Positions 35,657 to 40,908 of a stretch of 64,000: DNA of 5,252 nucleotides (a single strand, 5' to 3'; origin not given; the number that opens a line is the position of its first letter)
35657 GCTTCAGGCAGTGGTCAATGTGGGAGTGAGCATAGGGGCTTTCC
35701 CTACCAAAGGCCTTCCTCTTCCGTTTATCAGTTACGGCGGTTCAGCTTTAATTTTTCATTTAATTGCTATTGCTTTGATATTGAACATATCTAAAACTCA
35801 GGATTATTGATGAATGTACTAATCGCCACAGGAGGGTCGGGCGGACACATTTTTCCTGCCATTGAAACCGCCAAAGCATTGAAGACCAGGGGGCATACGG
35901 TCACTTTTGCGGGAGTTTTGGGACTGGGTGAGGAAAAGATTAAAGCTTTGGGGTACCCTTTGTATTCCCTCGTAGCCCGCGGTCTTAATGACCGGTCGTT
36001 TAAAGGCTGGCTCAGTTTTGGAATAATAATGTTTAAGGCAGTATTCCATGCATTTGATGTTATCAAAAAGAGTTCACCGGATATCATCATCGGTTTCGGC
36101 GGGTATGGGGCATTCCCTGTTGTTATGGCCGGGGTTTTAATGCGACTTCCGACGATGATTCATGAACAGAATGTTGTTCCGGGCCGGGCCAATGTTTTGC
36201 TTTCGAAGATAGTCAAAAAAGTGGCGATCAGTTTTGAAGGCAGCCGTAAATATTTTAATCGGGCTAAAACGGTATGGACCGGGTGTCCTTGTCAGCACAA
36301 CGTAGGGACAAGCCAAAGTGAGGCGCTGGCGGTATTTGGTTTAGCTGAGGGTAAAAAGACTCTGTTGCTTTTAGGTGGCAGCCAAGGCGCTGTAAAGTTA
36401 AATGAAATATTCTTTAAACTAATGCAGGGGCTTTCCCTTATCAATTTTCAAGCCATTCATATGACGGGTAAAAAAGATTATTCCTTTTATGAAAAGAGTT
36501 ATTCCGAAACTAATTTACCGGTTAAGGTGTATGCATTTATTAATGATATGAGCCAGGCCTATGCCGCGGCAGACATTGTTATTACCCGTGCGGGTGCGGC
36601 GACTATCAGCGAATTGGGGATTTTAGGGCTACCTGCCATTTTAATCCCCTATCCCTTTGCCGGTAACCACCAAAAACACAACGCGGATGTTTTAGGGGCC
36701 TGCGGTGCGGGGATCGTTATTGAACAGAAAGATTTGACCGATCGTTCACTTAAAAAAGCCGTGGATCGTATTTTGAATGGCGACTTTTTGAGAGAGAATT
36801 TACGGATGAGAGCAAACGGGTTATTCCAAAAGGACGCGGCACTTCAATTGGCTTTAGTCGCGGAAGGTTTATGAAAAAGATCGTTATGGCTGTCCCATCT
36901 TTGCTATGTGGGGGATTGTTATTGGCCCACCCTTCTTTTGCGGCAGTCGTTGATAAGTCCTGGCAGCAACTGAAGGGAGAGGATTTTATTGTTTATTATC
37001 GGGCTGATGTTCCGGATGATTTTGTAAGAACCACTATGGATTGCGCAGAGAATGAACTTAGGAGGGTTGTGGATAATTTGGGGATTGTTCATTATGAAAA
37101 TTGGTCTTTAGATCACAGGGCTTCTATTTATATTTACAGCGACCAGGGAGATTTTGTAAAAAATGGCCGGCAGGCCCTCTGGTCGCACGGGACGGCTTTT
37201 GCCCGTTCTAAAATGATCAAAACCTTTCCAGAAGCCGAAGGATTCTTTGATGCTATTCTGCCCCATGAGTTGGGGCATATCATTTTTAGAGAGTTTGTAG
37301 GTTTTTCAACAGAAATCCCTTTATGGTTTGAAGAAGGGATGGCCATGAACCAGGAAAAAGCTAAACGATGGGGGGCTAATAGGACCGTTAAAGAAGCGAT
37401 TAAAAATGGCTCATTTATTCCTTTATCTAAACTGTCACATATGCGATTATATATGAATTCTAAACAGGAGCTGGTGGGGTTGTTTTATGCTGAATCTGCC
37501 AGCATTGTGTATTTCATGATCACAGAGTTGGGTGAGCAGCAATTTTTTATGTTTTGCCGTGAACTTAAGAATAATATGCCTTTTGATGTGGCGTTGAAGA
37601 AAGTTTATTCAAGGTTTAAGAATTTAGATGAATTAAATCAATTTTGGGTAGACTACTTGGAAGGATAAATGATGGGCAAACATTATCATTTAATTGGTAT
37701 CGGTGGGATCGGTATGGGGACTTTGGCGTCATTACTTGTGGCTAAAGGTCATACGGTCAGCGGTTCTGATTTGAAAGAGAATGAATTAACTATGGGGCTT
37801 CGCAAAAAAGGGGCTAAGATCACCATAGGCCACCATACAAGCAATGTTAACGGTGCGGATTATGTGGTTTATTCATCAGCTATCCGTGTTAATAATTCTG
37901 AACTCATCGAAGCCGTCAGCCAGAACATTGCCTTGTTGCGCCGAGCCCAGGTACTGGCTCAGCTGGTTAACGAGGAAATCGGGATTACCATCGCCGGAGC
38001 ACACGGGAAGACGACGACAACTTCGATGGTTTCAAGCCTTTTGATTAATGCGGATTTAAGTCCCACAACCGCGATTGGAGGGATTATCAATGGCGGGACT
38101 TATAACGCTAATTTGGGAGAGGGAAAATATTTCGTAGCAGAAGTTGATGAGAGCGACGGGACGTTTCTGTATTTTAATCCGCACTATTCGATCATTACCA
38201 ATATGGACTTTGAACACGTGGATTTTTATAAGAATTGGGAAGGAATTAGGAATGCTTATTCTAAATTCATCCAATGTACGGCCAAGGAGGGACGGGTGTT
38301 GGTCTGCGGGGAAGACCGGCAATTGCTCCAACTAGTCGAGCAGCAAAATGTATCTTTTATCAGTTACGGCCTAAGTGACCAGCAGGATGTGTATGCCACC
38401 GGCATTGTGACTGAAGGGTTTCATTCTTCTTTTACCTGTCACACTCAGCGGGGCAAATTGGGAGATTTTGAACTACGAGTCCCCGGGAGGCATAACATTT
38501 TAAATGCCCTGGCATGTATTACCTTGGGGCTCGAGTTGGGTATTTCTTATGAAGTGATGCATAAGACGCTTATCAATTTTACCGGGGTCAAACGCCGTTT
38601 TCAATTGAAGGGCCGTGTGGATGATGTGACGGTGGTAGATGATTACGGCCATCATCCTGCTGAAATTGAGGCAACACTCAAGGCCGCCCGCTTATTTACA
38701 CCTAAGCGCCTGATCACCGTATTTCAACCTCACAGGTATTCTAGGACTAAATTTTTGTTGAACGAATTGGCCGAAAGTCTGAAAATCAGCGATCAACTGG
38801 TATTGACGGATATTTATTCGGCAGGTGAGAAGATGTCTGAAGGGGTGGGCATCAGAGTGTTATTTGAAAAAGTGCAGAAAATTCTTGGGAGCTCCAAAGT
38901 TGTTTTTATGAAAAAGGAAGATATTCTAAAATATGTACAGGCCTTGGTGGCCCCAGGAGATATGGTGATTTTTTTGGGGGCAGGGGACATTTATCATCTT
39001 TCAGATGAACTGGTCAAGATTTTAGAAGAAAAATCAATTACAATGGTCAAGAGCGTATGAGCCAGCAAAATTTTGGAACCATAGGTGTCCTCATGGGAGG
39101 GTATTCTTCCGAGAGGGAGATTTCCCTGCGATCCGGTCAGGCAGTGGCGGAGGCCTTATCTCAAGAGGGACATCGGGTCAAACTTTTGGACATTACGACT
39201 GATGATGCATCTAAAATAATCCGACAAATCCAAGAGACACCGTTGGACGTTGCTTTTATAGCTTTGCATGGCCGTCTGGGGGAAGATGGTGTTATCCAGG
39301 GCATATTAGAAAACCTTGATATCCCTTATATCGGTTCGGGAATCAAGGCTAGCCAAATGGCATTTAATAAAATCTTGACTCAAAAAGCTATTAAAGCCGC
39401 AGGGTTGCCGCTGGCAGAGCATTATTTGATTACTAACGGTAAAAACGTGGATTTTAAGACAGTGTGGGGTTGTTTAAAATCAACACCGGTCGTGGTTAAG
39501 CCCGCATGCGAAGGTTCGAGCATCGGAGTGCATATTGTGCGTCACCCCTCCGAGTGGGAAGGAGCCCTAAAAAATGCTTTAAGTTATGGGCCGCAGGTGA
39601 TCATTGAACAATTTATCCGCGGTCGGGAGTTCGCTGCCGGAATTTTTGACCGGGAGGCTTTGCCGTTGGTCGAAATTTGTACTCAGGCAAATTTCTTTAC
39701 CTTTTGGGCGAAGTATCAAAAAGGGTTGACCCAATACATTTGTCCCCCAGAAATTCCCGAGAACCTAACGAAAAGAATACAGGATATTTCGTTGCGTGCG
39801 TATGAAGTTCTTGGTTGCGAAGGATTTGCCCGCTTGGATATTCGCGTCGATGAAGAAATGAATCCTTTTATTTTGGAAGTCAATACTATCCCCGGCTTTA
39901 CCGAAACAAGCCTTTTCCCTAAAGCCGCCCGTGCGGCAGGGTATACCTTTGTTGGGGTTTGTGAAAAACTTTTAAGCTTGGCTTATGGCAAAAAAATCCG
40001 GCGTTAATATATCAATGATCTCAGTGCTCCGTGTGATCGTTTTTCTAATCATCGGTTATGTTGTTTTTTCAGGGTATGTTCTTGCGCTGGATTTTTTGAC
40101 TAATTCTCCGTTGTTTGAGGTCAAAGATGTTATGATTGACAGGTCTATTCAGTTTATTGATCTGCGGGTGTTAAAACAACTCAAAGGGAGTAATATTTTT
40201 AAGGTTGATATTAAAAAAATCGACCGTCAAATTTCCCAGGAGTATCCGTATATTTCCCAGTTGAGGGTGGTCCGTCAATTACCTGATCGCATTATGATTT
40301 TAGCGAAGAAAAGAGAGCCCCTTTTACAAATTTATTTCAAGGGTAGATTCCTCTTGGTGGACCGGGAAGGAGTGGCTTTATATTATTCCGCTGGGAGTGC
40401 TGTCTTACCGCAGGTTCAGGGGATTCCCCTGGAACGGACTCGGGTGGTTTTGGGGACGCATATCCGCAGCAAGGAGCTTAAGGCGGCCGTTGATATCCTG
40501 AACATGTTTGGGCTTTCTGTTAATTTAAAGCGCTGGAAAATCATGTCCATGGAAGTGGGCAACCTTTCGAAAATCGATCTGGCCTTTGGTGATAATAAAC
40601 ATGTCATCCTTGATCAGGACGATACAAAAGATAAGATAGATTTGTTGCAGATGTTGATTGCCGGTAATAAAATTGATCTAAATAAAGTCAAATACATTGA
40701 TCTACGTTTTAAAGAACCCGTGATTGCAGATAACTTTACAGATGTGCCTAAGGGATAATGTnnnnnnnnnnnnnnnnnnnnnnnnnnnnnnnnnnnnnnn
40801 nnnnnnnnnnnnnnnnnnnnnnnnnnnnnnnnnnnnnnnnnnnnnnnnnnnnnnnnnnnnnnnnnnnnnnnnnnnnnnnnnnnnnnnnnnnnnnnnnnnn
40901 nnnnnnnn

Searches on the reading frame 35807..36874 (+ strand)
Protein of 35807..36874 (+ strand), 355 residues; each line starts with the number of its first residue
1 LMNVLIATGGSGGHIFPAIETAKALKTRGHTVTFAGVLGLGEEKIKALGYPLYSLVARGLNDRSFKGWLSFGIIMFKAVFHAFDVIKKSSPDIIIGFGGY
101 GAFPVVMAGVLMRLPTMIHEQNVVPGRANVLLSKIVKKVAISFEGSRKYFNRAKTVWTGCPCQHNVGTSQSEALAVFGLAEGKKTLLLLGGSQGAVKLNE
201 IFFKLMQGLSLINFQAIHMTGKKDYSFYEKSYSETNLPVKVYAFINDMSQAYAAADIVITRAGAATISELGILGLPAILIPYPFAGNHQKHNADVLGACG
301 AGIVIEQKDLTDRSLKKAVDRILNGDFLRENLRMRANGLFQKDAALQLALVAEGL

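Call 12: search_protein_families(library=pfam, proteins=[window:35807-36874:+], max_evalue=0.001)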
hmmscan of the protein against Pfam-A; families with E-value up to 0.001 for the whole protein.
window:35807-36874:+ (355 aa): 5 families
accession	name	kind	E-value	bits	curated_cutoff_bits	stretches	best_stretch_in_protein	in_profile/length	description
PF04101.22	Glyco_tran_28_C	-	3.8e-38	131.6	22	1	185-343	1-161/166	Glycosyltransferase family 28 C-terminal domain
PF03033.26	Glyco_transf_28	-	2.6e-30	105.7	26.2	1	4-141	1-139/139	Glycosyltransferase family 28 N-terminal domain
PF00201.24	UDPGT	-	2.8e-06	26.9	19.5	1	258-334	344-416/499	UDP-glucoronosyl and UDP-glucosyl transferase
PF13579.12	Glyco_trans_4_4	-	0.00013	22.8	29.7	1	20-162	9-137/158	Glycosyl transferase 4-like domain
PF06722.18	EryCIII-like_C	-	0.0002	21.8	31.7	1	243-334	37-125/145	Erythromycin biosynthesis protein CIII-like, C-terminal domain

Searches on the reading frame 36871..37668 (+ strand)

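Call 12: search_protein_families(library=pfam, proteins=[window:36871-37668:+], max_evalue=0.001)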
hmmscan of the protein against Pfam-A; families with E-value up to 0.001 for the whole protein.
window:36871-37668:+ (265 aa): 1 family
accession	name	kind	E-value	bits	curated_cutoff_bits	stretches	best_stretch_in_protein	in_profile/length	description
PF13485.12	Peptidase_MA_2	-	1.6e-11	44.8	32.4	1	83-263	20-199/201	Peptidase MA superfamily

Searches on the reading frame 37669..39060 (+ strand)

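Call 12: search_protein_families(library=pfam, proteins=[window:37669-39060:+], max_evalue=0.001)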
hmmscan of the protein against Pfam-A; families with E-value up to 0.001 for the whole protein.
window:37669-39060:+ (463 aa): 3 families
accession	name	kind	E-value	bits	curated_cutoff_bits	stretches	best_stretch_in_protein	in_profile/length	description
PF08245.18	Mur_ligase_M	-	1.1e-25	91.3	24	1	108-286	1-199/200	Mur ligase middle domain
PF01225.30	Mur_ligase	-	3.4e-24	85.5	21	1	5-102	1-93/95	Mur ligase family, catalytic domain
PF02875.26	Mur_ligase_C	-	1.3e-21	78.2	28.4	1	309-439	1-127/127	Mur ligase, glutamate ligase domain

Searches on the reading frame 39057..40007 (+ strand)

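Call 12: search_protein_families(library=pfam, proteins=[window:39057-40007:+], max_evalue=0.001)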
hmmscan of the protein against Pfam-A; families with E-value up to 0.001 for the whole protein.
window:39057-40007:+ (316 aa): 8 families
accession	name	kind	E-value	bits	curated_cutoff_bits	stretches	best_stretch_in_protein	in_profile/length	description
PF07478.18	Dala_Dala_lig_C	-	1.5e-49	168.7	24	1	113-306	3-203/204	D-ala D-ala ligase C-terminus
PF01820.27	Dala_Dala_lig_N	-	6.9e-23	81.9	34.6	2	57-94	84-121/121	D-ala D-ala ligase N-terminus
PF13535.11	ATP-grasp_4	-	4.5e-11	43.1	27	1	142-278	2-151/160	ATP-grasp domain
PF02655.19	ATP-grasp_3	-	7.8e-06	26.5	23.2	1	104-277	3-155/160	ATP-grasp domain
PF14397.11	ATPgrasp_ST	-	6.8e-05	22.7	31.4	0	240-282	217-259/278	Sugar-transfer associated ATP-grasp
PF02222.28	ATP-grasp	-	7.9e-05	22.8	27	1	111-257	2-142/179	ATP-grasp domain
PF02786.22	CPSase_L_D2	-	9.6e-05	22.4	19.8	1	109-277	6-178/211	Carbamoyl-phosphate synthase L chain, ATP binding domain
PF03133.20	TTL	-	0.001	18.8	20.1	0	259-284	239-264/292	Tubulin-tyrosine ligase family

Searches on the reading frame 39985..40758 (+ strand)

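Call 12: search_protein_families(library=pfam, proteins=[window:39985-40758:+], max_evalue=0.001)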
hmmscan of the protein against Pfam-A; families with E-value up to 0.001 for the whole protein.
window:39985-40758:+ (257 aa): 2 families
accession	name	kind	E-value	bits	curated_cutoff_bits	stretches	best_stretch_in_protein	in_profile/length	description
PF08478.15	POTRA_1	-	9.8e-07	29.4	23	1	62-105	22-64/69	POTRA domain, FtsQ-type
PF03799.20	FtsQ_DivIB_C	-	1.3e-05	26.5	21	1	120-241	7-114/114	Cell division protein FtsQ/DivIB, C-terminal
